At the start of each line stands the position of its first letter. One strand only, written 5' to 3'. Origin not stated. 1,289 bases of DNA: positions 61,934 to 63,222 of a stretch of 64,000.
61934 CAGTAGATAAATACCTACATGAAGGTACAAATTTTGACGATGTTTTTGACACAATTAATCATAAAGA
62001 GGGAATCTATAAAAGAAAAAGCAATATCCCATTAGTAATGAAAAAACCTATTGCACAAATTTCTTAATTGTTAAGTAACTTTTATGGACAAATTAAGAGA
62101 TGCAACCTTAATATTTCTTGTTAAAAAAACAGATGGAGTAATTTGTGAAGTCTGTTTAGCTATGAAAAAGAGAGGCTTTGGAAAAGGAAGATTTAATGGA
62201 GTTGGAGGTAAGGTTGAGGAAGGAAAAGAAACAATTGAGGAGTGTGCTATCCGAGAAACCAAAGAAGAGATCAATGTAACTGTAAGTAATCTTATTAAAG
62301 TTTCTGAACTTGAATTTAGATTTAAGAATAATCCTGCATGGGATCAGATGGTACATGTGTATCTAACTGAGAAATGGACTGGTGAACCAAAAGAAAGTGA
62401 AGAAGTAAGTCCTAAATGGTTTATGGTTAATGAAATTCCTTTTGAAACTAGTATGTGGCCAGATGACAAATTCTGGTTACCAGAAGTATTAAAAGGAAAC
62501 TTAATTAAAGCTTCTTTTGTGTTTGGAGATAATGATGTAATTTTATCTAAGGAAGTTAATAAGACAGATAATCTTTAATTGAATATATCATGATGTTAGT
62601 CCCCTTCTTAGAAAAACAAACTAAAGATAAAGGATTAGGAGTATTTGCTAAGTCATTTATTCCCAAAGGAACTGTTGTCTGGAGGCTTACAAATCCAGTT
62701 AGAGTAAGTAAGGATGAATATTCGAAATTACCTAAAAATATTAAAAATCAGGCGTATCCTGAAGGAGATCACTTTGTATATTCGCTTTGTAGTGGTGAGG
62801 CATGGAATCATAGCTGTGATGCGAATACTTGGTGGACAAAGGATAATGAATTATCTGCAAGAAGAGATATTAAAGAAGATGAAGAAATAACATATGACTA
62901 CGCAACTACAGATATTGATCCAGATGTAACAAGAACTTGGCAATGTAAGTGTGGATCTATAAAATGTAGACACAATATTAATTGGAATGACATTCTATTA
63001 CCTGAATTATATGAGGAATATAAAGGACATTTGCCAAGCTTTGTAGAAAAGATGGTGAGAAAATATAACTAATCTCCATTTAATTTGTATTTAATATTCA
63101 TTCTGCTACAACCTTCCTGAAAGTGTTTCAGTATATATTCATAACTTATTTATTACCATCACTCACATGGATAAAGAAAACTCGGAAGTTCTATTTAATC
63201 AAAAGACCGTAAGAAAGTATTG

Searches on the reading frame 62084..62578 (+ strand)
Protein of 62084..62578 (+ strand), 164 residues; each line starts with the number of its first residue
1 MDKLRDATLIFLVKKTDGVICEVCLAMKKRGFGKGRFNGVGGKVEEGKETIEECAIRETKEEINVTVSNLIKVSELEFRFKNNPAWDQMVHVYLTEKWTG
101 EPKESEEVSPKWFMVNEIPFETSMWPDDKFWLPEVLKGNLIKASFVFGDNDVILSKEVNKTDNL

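Call 69: search_protein_families(library=pfam, proteins=[window:62084-62578:+], max_evalue=0.01)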
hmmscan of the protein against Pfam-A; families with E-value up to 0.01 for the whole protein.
window:62084-62578:+ (164 aa): 1 family
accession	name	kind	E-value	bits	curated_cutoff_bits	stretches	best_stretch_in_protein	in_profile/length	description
PF00293.34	NUDIX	-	1.4e-15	57.9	21.1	1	5-130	3-129/134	NUDIX domain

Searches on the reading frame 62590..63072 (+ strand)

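Call 69: search_protein_families(library=pfam, proteins=[window:62590-63072:+], max_evalue=0.01)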
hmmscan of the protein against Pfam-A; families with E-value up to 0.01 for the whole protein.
window:62590-63072:+ (160 aa): 1 family
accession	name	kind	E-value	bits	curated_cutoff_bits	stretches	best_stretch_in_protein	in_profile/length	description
PF00856.33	SET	-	4.4e-12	46.8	22.4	1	15-104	1-104/105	SET domain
